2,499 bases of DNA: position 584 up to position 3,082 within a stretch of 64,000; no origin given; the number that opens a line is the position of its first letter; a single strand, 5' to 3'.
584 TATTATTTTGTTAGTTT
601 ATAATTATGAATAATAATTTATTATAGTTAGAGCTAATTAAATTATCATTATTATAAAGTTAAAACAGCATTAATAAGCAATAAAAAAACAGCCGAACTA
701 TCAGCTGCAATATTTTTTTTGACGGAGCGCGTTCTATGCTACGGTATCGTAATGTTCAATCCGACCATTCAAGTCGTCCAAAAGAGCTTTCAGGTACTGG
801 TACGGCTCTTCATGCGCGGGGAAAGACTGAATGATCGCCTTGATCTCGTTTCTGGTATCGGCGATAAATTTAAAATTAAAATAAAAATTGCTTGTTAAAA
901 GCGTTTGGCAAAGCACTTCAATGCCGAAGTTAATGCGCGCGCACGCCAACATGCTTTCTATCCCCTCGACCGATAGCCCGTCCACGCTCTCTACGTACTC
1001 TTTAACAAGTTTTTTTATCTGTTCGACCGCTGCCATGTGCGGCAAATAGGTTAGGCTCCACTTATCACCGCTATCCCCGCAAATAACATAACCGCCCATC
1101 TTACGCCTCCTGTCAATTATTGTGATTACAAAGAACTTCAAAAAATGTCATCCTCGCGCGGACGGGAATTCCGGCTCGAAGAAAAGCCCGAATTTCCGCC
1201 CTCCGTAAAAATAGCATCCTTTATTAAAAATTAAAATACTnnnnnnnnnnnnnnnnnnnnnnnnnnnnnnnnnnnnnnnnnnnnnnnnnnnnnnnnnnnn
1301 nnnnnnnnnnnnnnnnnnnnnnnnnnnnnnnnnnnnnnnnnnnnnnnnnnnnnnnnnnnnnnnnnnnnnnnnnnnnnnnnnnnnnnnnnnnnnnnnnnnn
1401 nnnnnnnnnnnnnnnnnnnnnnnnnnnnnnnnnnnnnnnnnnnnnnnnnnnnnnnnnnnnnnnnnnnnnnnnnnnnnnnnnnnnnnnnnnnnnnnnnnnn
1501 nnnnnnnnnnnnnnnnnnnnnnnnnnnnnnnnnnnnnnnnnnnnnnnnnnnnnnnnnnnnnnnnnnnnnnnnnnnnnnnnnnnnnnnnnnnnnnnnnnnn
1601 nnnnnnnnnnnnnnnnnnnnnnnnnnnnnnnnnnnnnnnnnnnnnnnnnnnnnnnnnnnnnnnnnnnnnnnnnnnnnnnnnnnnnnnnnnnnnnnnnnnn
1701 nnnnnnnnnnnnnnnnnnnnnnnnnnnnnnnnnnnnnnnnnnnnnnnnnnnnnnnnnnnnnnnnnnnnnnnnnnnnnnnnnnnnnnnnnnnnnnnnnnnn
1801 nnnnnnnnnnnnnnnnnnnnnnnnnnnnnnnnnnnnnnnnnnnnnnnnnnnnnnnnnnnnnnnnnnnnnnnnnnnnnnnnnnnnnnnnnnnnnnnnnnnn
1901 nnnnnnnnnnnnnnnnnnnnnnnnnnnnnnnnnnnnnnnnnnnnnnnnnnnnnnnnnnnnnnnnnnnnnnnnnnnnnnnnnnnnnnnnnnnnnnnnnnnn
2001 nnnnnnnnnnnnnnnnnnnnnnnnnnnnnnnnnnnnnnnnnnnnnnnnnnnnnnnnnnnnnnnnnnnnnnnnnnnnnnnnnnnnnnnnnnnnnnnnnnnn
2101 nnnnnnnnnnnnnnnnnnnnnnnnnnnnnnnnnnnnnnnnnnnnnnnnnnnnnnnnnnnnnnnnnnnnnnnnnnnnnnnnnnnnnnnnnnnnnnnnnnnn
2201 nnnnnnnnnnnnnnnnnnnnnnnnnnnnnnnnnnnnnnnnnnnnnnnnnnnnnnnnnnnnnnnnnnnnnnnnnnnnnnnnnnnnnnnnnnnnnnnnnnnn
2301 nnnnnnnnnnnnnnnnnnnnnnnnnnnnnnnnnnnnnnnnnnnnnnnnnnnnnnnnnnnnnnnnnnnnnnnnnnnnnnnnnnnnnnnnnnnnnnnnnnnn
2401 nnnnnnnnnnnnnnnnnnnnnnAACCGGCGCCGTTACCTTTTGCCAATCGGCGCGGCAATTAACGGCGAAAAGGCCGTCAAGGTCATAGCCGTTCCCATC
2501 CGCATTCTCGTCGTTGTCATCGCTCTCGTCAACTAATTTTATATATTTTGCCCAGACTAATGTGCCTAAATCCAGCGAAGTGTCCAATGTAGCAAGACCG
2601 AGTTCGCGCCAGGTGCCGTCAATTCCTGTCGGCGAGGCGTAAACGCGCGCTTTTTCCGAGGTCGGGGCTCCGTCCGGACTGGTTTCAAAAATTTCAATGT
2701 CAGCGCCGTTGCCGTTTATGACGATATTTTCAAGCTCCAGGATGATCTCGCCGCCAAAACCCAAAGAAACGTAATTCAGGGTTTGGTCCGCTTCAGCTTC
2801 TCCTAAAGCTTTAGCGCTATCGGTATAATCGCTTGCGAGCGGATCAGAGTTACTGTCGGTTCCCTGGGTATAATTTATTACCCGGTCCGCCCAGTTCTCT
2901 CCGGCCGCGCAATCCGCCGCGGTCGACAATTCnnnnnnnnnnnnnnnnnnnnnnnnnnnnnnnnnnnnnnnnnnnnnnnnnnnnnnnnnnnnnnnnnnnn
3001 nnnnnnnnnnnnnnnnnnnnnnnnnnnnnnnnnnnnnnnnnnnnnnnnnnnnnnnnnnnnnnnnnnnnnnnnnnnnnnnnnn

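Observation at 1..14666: Adhesin island: four same-strand sortase-type surface proteins built from eukaryote-like ECM modules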

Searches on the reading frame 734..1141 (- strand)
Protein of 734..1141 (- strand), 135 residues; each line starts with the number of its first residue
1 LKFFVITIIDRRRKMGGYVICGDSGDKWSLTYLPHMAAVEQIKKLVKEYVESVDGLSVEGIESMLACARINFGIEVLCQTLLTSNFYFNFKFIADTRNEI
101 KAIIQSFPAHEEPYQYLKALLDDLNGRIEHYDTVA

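Call 10: search_protein_families(library=pfam, proteins=[window:734-1141:-], max_evalue=0.001)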
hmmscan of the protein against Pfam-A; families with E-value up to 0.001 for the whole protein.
window:734-1141:- (135 aa): 0 families

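Call 15: search_protein_families(library=ncbifam, proteins=[window:734-1141:-], max_evalue=0.01)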
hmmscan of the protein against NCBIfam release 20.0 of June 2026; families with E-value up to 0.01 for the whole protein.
window:734-1141:- (135 aa): 0 families

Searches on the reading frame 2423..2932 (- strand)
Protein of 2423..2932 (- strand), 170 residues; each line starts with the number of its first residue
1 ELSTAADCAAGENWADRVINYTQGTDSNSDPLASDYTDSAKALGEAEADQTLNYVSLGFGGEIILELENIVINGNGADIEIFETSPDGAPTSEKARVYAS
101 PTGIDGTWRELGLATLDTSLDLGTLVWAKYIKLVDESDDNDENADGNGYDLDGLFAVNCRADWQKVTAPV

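Call 73: predict_structure(protein=window:2423-2932:-)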
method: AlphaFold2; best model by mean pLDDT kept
length: 170 residues; sequences in the alignment: 1
mean_pLDDT: 42.3   pTM: 0.45
mean pLDDT of the five models: 42.3, 41.6, 32.7, 32.1, 30.5
residues with pLDDT >= 90: 0; 70-90: 4; 50-70: 44; < 50: 122
segments of 3 or more residues with pLDDT < 50: 1-62, 68-78, 82-92, 123-125, 138-170
pLDDT, mean of each block of 10 residues (from residue 1): 29 32 33 33 32 34 49 41 42 61 61 59 52 57 39 36 29
secondary structure, 60 per line:
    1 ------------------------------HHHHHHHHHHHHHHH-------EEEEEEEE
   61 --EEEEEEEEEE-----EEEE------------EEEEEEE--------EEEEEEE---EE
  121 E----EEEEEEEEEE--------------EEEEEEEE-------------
elements in order: H31-45 E53-60 E63-72 E78-81 E94-100 E109-115 E119-121 E126-135 E150-157

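Call 75: search_solved_structures(query=A3, max_evalue=10, show_alignments=1)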
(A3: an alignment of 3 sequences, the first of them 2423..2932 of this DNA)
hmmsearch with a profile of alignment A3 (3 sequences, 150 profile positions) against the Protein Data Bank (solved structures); distinct sequences matched with E-value up to 10: 1.
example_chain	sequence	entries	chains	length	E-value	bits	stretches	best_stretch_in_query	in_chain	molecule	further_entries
5but_A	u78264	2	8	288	1.6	12.2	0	45-83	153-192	Ktr system potassium uptake protein A,Ktr system potassium uptake protein A | Ktr system potassium uptake protein A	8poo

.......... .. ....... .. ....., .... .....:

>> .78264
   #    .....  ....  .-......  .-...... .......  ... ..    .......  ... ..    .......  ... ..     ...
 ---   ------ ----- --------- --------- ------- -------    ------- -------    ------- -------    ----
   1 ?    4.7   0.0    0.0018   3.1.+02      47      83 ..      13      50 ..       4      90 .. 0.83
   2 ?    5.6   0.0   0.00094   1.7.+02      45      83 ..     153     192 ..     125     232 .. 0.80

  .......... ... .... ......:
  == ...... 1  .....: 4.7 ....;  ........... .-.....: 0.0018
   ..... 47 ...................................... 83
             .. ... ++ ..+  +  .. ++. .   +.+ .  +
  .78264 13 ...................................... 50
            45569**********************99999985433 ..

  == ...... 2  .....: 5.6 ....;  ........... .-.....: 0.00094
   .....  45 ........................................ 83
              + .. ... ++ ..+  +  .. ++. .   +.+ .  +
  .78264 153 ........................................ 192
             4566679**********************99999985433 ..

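Call 88: search_protein_families(library=pfam, proteins=[window:2423-2932:-], max_evalue=0.1)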
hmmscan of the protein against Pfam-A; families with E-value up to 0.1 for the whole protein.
window:2423-2932:- (170 aa): 0 families
